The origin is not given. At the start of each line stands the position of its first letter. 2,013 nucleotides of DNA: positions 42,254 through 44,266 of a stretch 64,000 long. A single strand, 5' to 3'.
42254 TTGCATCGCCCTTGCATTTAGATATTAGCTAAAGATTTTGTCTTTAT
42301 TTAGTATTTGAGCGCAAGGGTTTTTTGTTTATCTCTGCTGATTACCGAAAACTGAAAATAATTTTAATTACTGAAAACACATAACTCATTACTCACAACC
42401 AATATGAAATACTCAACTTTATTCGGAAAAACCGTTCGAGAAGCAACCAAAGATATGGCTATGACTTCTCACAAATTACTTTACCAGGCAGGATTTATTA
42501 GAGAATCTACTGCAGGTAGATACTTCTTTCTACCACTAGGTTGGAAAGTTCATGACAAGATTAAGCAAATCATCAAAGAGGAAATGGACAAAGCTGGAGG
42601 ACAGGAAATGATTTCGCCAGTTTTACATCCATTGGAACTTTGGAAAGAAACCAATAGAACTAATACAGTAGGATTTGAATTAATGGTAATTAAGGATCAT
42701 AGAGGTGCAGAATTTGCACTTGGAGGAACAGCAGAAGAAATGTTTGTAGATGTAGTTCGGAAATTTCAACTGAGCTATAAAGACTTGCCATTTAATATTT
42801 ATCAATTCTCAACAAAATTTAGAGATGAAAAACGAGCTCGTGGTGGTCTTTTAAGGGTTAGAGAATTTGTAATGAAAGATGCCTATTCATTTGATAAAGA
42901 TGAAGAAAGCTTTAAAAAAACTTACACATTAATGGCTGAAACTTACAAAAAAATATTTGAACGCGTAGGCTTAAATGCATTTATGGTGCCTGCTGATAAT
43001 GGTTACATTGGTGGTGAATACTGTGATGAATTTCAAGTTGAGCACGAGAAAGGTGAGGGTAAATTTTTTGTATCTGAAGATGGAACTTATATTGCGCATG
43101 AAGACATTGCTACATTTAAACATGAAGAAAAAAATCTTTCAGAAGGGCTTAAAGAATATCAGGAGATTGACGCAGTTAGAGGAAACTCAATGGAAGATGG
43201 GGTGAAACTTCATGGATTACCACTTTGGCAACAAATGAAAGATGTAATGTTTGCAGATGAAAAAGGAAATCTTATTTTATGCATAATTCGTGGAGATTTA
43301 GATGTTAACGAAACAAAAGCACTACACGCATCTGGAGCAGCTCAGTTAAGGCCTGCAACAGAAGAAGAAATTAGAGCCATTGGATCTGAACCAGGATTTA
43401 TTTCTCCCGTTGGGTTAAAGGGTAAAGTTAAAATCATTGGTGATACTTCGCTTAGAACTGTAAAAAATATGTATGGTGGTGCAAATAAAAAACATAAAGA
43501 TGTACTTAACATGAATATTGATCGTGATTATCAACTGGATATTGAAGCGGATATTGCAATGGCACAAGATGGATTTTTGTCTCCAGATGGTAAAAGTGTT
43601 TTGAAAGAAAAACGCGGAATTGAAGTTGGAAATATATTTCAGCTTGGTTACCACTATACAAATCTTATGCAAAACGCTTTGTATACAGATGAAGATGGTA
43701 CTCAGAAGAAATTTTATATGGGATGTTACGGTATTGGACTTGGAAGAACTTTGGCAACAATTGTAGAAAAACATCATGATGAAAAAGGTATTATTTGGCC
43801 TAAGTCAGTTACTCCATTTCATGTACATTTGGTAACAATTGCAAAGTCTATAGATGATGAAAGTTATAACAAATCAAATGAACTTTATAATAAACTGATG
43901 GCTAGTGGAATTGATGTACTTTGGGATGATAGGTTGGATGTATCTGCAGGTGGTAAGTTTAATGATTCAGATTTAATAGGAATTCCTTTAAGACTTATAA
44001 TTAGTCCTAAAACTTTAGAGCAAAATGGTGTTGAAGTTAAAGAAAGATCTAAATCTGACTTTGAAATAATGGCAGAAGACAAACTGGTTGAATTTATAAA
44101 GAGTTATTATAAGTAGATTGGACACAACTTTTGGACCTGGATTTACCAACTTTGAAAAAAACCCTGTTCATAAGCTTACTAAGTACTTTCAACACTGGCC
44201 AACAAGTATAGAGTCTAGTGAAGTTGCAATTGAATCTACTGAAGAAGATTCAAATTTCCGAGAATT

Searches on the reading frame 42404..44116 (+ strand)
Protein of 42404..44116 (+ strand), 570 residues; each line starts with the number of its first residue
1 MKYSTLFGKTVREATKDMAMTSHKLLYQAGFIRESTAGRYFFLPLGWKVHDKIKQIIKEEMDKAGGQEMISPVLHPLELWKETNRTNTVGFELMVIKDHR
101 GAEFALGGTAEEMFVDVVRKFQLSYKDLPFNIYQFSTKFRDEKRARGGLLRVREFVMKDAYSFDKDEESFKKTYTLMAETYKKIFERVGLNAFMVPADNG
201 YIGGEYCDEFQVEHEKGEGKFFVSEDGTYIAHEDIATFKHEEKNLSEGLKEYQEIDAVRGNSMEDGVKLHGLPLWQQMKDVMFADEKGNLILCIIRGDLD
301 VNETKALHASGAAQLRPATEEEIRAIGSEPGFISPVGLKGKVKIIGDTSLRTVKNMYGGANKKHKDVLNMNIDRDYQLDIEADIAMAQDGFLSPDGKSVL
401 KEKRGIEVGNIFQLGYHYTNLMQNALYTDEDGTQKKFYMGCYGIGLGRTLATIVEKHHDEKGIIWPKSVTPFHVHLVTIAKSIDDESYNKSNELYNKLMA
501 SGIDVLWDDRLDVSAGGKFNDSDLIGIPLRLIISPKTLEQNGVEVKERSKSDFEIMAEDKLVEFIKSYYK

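Call 8: search_protein_families(library=ncbifam, proteins=[window:42404-44116:+])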
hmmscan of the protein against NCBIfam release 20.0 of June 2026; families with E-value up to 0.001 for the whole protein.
window:42404-44116:+ (570 aa): 12 families
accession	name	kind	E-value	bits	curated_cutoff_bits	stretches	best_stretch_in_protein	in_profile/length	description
NF006625.0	PRK09194.1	equivalog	2.7e-183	610.9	558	1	1-566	1-559/559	proline--tRNA ligase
TIGR00409.1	proS_fam_II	equivalog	1.4e-158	529.3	306.7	1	1-566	1-566/568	proline--tRNA ligase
NF008979.1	PRK12325.1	exception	1.8e-125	419.2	550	2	1-254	1-252/437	proline--tRNA ligase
TIGR00408.1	proS_fam_I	equivalog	3.1e-43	148.4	437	2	398-564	211-376/475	proline--tRNA ligase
TIGR00418.1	thrS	equivalog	1.7e-26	93.3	383.65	2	32-184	186-342/565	threonine--tRNA ligase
NF003211.1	PRK04173.1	equivalog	2.2e-18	66.4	312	2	400-564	284-453/454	glycine--tRNA ligase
NF003068.0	PRK03991.1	equivalog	8.3e-15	54.2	484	2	33-186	213-367/613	threonine--tRNA ligase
TIGR00389.1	glyS_dimeric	equivalog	5.8e-14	51.5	243.3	2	109-183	163-237/565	glycine--tRNA ligase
TIGR00414.1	serS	equivalog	1e-06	28.1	301.65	1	61-190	187-316/418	serine--tRNA ligase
NF002120.0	PRK00960.1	equivalog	3.3e-06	25.9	611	0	22-87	198-265/518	serine--tRNA ligase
TIGR00011.1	YbaK_EbsC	equivalog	0.00013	21.8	153.25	1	276-357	41-123/152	Cys-tRNA(Pro) deacylase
NF011484.0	PRK14894.1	equivalog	0.00083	17.6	1050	0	107-158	143-194/539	glycine--tRNA ligase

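Call 10: find_related_loci(query=window:42404-44116:+, collection=genome_contigs, flank=3000)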
Query window:42404-44116:+ (570 aa) in genome_contigs; peptide patterns used: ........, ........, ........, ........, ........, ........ (x = any residue, [..] = any of these).
600 stretches matched a pattern (row limit reached: there are more); 593 encode a relative of the query (tblastn E <= 1e-3); the best 80 are kept; 80 distinct loci.
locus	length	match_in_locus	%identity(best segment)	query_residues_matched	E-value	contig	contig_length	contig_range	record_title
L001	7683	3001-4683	66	1-563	0e+0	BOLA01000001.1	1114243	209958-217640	Patescibacteria group bacterium BroJett037 DNA, sequence1, whole genome shotgun sequence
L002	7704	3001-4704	61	1-565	0e+0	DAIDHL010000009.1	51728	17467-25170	MAG TPA_asm: Candidatus Levyibacteriota bacterium isolate clean344 NODE_9_length_51728_cov_5.671139, whole genome shotgu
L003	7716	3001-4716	59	1-567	0e+0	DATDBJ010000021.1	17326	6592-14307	MAG TPA_asm: Candidatus Saccharimonadales bacterium isolate SMAG_U119 k141_2358465, whole genome shotgun sequence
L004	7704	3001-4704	61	1-566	0e+0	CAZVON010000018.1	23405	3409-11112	MAG TPA_asm: uncultured Gammaproteobacteria bacterium isolate SRP269290_co3_805 genome assembly, contig: NODE_2095_lengt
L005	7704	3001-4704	58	1-565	0e+0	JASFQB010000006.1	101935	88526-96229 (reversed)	MAG: Candidatus Woesebacteria bacterium isolate D0819S12metaG_Bin_714 D0819S12metaG_FD_scaffold_7_c1, whole genome shotg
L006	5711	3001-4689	55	1-570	0e+0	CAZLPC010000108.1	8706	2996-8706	MAG TPA_asm: uncultured Anaerolineae bacterium isolate SRP072547_co1_26 genome assembly, contig: NODE_16615_length_8706_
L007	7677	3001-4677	55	1-566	0e+0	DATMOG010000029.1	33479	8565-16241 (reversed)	MAG TPA_asm: Candidatus Sulfotelmatobacter sp. isolate SMAG_U12870 k141_2821515, whole genome shotgun sequence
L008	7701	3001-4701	55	1-566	0e+0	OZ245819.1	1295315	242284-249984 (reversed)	MAG: Candidatus Altimarinota bacterium isolate 8c067c06-5b1f-41bb-8451-b42de601a66a genome assembly, chromosome: 1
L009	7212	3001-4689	55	1-566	0e+0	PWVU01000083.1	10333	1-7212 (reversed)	MAG: Candidatus Kaiserbacteria bacterium isolate CSSed11_315 CS-Sed11-C10746, whole genome shotgun sequence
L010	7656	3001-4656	55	1-554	0e+0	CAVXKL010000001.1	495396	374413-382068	MAG: uncultured bacterium isolate MFD09567.bin.2.17 genome assembly, contig: contig_36695, whole genome shotgun sequence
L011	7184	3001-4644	53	1-563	0e+0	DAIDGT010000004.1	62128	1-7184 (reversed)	MAG TPA_asm: bacterium isolate clean329 NODE_4_length_62128_cov_4.215011, whole genome shotgun sequence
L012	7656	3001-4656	52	1-554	0e+0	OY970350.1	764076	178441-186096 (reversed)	MAG: uncultured bacterium isolate MFD09567.bin.c.1 genome assembly, chromosome: 1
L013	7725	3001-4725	51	1-561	0e+0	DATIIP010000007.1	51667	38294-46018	MAG TPA_asm: Candidatus Saccharimonadales bacterium isolate SMAG_U15668 k141_164277, whole genome shotgun sequence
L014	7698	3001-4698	52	1-561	0e+0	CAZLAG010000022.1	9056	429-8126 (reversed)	MAG TPA_asm: uncultured Gammaproteobacteria bacterium isolate SRP170004_co1_581 genome assembly, contig: NODE_12477_leng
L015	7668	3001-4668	56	1-570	0e+0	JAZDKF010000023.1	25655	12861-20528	MAG: Candidatus Beckwithbacteria bacterium isolate MEGAHIT-group-0.521 k141_12940992, whole genome shotgun sequence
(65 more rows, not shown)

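Call 17: find_related_loci(query=window:42404-44116:+, collection=metagenome_contigs, flank=1500)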
Query window:42404-44116:+ (570 aa) in metagenome_contigs; peptide patterns used: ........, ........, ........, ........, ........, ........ (x = any residue, [..] = any of these).
600 stretches matched a pattern (row limit reached: there are more); 527 encode a relative of the query (tblastn E <= 1e-3); the best 80 are kept; 80 distinct loci.
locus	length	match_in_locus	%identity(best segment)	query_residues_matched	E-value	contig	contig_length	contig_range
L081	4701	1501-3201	66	1-570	0e+0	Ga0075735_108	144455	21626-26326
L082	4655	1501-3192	62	1-566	0e+0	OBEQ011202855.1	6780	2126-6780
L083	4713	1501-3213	62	1-567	0e+0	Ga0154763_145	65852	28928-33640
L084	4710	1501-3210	62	1-567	0e+0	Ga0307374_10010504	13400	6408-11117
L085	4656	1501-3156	62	1-565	0e+0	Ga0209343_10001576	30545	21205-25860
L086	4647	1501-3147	63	1-562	0e+0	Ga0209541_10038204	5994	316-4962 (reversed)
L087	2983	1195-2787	65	1-526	0e+0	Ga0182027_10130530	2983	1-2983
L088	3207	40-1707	60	1-552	0e+0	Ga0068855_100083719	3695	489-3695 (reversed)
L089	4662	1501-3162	57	1-562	0e+0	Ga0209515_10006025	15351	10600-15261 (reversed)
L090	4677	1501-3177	57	1-566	0e+0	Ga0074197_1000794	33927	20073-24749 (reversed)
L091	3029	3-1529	61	56-566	0e+0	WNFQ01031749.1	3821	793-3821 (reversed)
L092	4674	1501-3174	56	1-565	0e+0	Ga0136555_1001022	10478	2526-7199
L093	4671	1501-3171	56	1-566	0e+0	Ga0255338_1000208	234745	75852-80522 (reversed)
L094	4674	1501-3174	55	1-567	0e+0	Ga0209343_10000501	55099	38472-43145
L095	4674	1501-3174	54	1-566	0e+0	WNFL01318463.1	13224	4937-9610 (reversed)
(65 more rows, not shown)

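Call 28: find_homologous_proteins(query=window:42404-44116:+, max_evalue=1e-100)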
Query window:42404-44116:+ (570 aa): 7589 proteins with E <= 1e-100 among 8000 candidates; the best 120 are listed.
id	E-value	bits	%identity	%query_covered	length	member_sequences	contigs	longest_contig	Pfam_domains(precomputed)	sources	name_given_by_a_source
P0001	0.0e+0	1241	95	100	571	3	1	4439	PF03129.26,PF00587.31,PF04073.21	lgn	-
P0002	1.0e-269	914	70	99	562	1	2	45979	PF03129.26,PF00587.31,PF04073.21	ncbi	-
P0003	4.8e-268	909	69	100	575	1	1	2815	PF03129.26,PF00587.31,PF04073.21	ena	-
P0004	9.0e-267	904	69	99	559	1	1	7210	PF03129.26,PF00587.31,PF04073.21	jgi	-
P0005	2.5e-266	903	70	99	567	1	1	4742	PF03129.26,PF00587.31,PF04073.21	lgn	-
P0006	1.2e-265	901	71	99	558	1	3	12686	PF03129.26,PF00587.31,PF04073.21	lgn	-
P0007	4.2e-264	896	70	99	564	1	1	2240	PF03129.26,PF00587.31,PF04073.21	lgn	-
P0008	1.5e-263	894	70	99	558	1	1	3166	PF03129.26,PF00587.31,PF04073.21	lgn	-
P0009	2.3e-263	893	70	99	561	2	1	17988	PF03129.26,PF00587.31,PF04073.21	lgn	-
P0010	6.3e-263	892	69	99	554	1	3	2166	PF03129.26,PF00587.31,PF04073.21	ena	-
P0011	1.3e-262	891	73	95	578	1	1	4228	PF03129.26,PF00587.31,PF04073.21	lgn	-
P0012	2.7e-262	890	69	99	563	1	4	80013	PF03129.26,PF00587.31,PF04073.21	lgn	-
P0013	7.7e-262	888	70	99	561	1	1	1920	PF03129.26,PF00587.31,PF04073.21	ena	-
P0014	1.0e-261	888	70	99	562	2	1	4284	PF03129.26,PF00587.31,PF04073.21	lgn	-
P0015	3.1e-261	886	70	99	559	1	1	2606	PF03129.26,PF00587.31,PF04073.21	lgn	-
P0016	9.1e-261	885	69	99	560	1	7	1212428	PF03129.26,PF00587.31,PF04073.21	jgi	jgi:prolyl-tRNA synthetase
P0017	1.4e-260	884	67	100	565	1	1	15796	PF03129.26,PF00587.31,PF04073.21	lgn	-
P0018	1.7e-260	884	68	99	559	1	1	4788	PF03129.26,PF00587.31,PF04073.21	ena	-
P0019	3.3e-260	883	73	95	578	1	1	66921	PF03129.26,PF00587.31,PF04073.21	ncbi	-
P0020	8.3e-260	881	69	99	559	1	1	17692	PF03129.26,PF00587.31,PF04073.21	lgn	-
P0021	2.0e-259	880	68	99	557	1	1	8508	PF03129.26,PF00587.31,PF04073.21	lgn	-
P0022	2.7e-259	880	68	99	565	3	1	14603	PF03129.26,PF00587.31,PF04073.21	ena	-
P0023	3.6e-259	879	72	95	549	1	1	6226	PF03129.26,PF00587.31,PF04073.21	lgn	-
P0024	8.1e-259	878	67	99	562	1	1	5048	PF03129.26,PF00587.31,PF04073.21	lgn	-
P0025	1.1e-258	878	67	99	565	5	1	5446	PF03129.26,PF00587.31,PF04073.21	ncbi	-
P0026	1.3e-258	877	68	99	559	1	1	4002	PF03129.26,PF00587.31,PF04073.21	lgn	-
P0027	2.5e-258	877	68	99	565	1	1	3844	PF03129.26,PF00587.31,PF04073.21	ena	-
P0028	3.8e-258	876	69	99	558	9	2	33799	PF03129.26,PF00587.31,PF04073.21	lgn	-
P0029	4.6e-258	876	70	99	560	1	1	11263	PF03129.26,PF00587.31,PF04073.21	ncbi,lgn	ncbi:MAG TPA: proline--tRNA ligase [Patescibacteria group bacterium]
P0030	8.5e-258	875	67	99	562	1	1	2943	PF03129.26,PF00587.31,PF04073.21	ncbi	-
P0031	1.6e-257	874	68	99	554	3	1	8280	PF03129.26,PF00587.31,PF04073.21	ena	-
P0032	1.7e-257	874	68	99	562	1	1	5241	PF03129.26,PF00587.31,PF04073.21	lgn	-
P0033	2.1e-257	874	68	99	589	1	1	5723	PF03129.26,PF00587.31,PF04073.21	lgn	-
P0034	3.6e-257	873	69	99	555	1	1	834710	PF03129.26,PF00587.31,PF04073.21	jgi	jgi:prolyl-tRNA synthetase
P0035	1.6e-256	871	67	99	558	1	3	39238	PF03129.26,PF00587.31,PF04073.21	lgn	-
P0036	9.7e-256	868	67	99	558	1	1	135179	PF03129.26,PF00587.31,PF04073.21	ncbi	-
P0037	1.6e-255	867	68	99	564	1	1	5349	PF03129.26,PF00587.31,PF04073.21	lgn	-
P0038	1.8e-255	867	68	100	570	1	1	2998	PF03129.26,PF00587.31,PF04073.21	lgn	-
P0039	5.2e-255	866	68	98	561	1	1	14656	PF03129.26,PF00587.31,PF04073.21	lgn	-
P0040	9.9e-255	865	69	99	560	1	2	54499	PF03129.26,PF00587.31,PF04073.21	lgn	-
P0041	2.0e-254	864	69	96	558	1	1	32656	PF03129.26,PF00587.31,PF04073.21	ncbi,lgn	-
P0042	2.2e-254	864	67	99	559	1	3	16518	PF03129.26,PF00587.31,PF04073.21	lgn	-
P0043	1.8e-253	860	66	100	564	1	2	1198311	PF03129.26,PF00587.31,PF04073.21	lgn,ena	-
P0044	2.9e-253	860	68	99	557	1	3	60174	PF03129.26,PF00587.31,PF04073.21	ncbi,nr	ncbi:proline--tRNA ligase [Candidatus Woesebacteria bacterium]|nr:proline--tRNA ligase [Candidatus W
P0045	3.9e-253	859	67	99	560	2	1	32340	PF03129.26,PF00587.31,PF04073.21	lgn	-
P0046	5.0e-253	859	67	98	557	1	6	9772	PF03129.26,PF00587.31,PF04073.21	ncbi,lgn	-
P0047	5.2e-253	859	68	97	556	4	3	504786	PF03129.26,PF00587.31,PF04073.21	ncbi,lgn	-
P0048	6.2e-253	859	66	99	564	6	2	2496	PF03129.26,PF00587.31,PF04073.21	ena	-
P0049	7.7e-253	858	68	99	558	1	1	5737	PF03129.26,PF00587.31,PF04073.21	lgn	-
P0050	8.6e-253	858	67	99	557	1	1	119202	PF03129.26,PF00587.31,PF04073.21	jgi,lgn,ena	-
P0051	1.2e-252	858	68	99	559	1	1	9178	PF03129.26,PF00587.31,PF04073.21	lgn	-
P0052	1.8e-252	857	67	99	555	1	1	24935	PF03129.26,PF00587.31,PF04073.21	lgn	-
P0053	2.0e-252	857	67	99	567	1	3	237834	PF03129.26,PF00587.31,PF04073.21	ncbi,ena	ncbi:MAG: proline--tRNA ligase [Patescibacteria group bacterium]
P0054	2.2e-252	857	67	99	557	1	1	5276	PF03129.26,PF00587.31,PF04073.21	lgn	-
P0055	3.2e-252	856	67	99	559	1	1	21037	PF03129.26,PF00587.31,PF04073.21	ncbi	-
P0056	4.7e-252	856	66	99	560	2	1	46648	PF03129.26,PF00587.31,PF04073.21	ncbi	-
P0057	7.9e-252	855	67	98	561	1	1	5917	PF03129.26,PF00587.31,PF04073.21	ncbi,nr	ncbi:proline--tRNA ligase [Patescibacteria group bacterium]|nr:proline--tRNA ligase [Patescibacteria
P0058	7.9e-252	855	67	98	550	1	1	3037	PF03129.26,PF00587.31,PF04073.21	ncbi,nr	ncbi:proline--tRNA ligase, partial [Patescibacteria group bacterium]|nr:proline--tRNA ligase [Patesc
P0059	8.0e-252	855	67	99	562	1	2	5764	PF03129.26,PF00587.31,PF04073.21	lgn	-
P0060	1.0e-251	855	66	99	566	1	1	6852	PF03129.26,PF00587.31,PF04073.21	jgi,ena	-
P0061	1.4e-251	854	67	99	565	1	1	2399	PF03129.26,PF00587.31,PF04073.21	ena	-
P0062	1.4e-251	854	67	99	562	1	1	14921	PF03129.26,PF00587.31,PF04073.21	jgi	jgi:prolyl-tRNA synthetase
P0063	2.8e-251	853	66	100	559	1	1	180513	PF03129.26,PF00587.31,PF04073.21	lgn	-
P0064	7.1e-251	852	67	98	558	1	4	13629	PF03129.26,PF00587.31,PF04073.21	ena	-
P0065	1.1e-250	851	68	99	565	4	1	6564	PF03129.26,PF00587.31,PF04073.21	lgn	-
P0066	1.8e-250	851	65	99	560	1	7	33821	PF03129.26,PF00587.31,PF04073.21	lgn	-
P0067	2.4e-250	850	67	98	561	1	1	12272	PF03129.26,PF00587.31,PF04073.21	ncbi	ncbi:MAG: proline--tRNA ligase [Patescibacteria group bacterium]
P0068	2.5e-250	850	67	99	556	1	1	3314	PF03129.26,PF00587.31,PF04073.21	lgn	-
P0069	2.5e-250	850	67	99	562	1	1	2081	PF03129.26,PF00587.31,PF04073.21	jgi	jgi:prolyl-tRNA synthetase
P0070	1.2e-249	848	66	99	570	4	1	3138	PF03129.26,PF00587.31,PF04073.21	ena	-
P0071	1.3e-249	848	67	96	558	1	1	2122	PF03129.26,PF00587.31,PF04073.21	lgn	-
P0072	1.5e-249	848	66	96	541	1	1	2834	PF03129.26,PF00587.31,PF04073.21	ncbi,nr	ncbi:MAG: proline--tRNA ligase, partial [bacterium]|nr:proline--tRNA ligase [bacterium]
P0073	1.5e-249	848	67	98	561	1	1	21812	PF03129.26,PF00587.31,PF04073.21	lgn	-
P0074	3.3e-249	846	67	99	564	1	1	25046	PF03129.26,PF00587.31,PF04073.21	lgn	-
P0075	1.0e-248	845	66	99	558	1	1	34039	PF03129.26,PF00587.31,PF04073.21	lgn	-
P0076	1.6e-248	844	65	99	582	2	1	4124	PF03129.26,PF00587.31,PF04073.21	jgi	jgi:prolyl-tRNA synthetase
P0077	1.6e-248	844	66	99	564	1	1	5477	PF03129.26,PF00587.31,PF04073.21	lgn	-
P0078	1.8e-248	844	66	99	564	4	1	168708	PF03129.26,PF00587.31,PF04073.21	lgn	-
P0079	2.7e-248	843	66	99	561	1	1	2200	PF03129.26,PF00587.31,PF04073.21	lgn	-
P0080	3.5e-248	843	67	99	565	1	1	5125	PF03129.26,PF00587.31,PF04073.21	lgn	-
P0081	3.6e-248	843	66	99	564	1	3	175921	PF03129.26,PF00587.31,PF04073.21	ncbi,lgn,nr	ncbi:proline--tRNA ligase [Candidatus Collierbacteria bacterium]|nr:proline--tRNA ligase [Candidatus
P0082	4.2e-248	843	66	99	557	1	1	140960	PF03129.26,PF00587.31,PF04073.21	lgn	-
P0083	4.6e-248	843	66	99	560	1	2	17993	PF03129.26,PF00587.31,PF04073.21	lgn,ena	-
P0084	6.3e-248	842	67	99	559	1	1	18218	PF03129.26,PF00587.31,PF04073.21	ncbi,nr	ncbi:MAG: proline--tRNA ligase [bacterium]|nr:proline--tRNA ligase [bacterium]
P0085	6.3e-248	842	67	98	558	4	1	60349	PF03129.26,PF00587.31,PF04073.21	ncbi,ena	-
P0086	6.9e-248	842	66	99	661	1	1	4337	PF03129.26,PF00587.31,PF04073.21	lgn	-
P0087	9.6e-248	842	65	99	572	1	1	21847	PF03129.26,PF00587.31,PF04073.21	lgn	-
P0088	1.3e-247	841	67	98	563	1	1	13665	PF03129.26,PF00587.31,PF04073.21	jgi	jgi:prolyl-tRNA synthetase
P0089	1.3e-247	841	67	99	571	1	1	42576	PF03129.26,PF00587.31,PF04073.21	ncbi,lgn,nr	ncbi:proline--tRNA ligase [Candidatus Collierbacteria bacterium]|nr:proline--tRNA ligase [Candidatus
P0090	1.4e-247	841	68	97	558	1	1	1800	PF03129.26,PF00587.31,PF04073.21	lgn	-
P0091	1.5e-247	841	67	98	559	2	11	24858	PF03129.26,PF00587.31,PF04073.21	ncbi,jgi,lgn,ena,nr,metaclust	ncbi:MAG: proline--tRNA ligase [Candidatus Pacebacteria bacterium RIFOXYB1_FULL_39_46]|nr:MAG: proli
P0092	2.1e-247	840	67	99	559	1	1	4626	PF03129.26,PF00587.31,PF04073.21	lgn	-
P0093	3.0e-247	840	66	99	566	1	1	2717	PF03129.26,PF00587.31,PF04073.21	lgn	-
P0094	3.2e-247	840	65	100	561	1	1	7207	PF03129.26,PF00587.31,PF04073.21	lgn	-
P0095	3.8e-247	840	66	99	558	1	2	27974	PF03129.26,PF00587.31,PF04073.21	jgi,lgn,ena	-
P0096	4.7e-247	839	66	99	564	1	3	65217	PF03129.26,PF00587.31,PF04073.21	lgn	-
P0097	5.9e-247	839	66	99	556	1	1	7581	PF03129.26,PF00587.31,PF04073.21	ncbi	-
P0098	7.9e-247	839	67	98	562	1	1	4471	PF03129.26,PF00587.31,PF04073.21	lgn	-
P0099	9.4e-247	838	66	99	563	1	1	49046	PF03129.26,PF00587.31,PF04073.21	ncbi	-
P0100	1.1e-246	838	67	98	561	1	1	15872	PF03129.26,PF00587.31,PF04073.21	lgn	-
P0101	1.2e-246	838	66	99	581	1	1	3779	PF03129.26,PF00587.31,PF04073.21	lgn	-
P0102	1.3e-246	838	66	99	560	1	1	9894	PF03129.26,PF00587.31,PF04073.21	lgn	-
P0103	1.7e-246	838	67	96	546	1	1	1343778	PF03129.26,PF00587.31,PF04073.21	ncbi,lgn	-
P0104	1.8e-246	837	66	99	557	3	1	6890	PF03129.26,PF00587.31,PF04073.21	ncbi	-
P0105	2.1e-246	837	65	99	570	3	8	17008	PF03129.26,PF00587.31,PF04073.21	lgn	-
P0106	2.3e-246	837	64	99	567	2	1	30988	PF03129.26,PF00587.31,PF04073.21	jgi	jgi:prolyl-tRNA synthetase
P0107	3.0e-246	837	64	99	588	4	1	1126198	PF03129.26,PF00587.31,PF04073.21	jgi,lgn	-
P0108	3.8e-246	836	66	98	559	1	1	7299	PF03129.26,PF00587.31,PF04073.21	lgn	-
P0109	3.8e-246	836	65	99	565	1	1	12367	PF03129.26,PF00587.31,PF04073.21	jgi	jgi:prolyl-tRNA synthetase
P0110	4.1e-246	836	66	99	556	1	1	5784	PF03129.26,PF00587.31,PF04073.21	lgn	-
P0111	4.2e-246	836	64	99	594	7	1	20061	PF03129.26,PF00587.31,PF04073.21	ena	-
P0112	6.0e-246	836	66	98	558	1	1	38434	PF03129.26,PF00587.31,PF04073.21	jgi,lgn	-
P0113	8.8e-246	835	66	99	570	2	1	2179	PF03129.26,PF00587.31,PF04073.21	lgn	-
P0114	2.0e-245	834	65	99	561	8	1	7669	PF03129.26,PF00587.31,PF04073.21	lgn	-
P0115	2.2e-245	834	66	99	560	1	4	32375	PF03129.26,PF00587.31,PF04073.21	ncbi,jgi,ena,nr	ncbi:MAG: proline--tRNA ligase [Candidatus Pacebacteria bacterium]|nr:proline--tRNA ligase [Candidat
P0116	2.7e-245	833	65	99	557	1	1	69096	PF03129.26,PF00587.31,PF04073.21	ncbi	-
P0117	3.0e-245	833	66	99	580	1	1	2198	PF03129.26,PF00587.31,PF04073.21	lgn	-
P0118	3.2e-245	833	66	99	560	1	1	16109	PF03129.26,PF00587.31,PF04073.21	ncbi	-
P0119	6.7e-245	832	66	99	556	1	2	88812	PF03129.26,PF00587.31,PF04073.21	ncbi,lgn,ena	-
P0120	7.5e-245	832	64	99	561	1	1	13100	PF03129.26,PF00587.31,PF04073.21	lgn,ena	-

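Call 29: find_encoding_contigs(protein=P0001, flank=2000, max_places=3)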
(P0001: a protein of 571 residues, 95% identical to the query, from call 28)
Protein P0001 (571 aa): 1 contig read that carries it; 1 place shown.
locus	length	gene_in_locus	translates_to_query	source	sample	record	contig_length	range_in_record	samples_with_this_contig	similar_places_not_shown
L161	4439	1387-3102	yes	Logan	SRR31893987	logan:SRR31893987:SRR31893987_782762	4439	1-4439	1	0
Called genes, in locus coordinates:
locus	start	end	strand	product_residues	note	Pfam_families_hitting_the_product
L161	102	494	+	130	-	-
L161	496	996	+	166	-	-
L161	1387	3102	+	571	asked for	PF00587:tRNA-synt_2b, PF04073:tRNA_edit, PF03129:HGTP_anticodon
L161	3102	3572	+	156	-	-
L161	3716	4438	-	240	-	?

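Call 30: find_encoding_contigs(protein=P0002, flank=2000, max_places=3)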
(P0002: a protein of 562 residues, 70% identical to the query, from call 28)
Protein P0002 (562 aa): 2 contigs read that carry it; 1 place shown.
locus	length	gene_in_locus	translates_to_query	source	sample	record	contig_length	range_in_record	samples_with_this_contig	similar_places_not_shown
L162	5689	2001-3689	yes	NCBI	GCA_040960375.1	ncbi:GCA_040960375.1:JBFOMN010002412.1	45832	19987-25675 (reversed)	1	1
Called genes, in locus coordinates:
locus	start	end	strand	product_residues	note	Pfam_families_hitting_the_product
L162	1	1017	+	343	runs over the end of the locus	PF02423:OCD_Mu_crystall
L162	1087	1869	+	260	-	PF19420:DDAH_eukar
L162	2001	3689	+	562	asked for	PF00587:tRNA-synt_2b, PF04073:tRNA_edit, PF03129:HGTP_anticodon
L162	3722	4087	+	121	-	-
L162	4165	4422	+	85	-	-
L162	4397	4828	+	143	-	PF01850:PIN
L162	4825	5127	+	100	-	PF03091:CutA1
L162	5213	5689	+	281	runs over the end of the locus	-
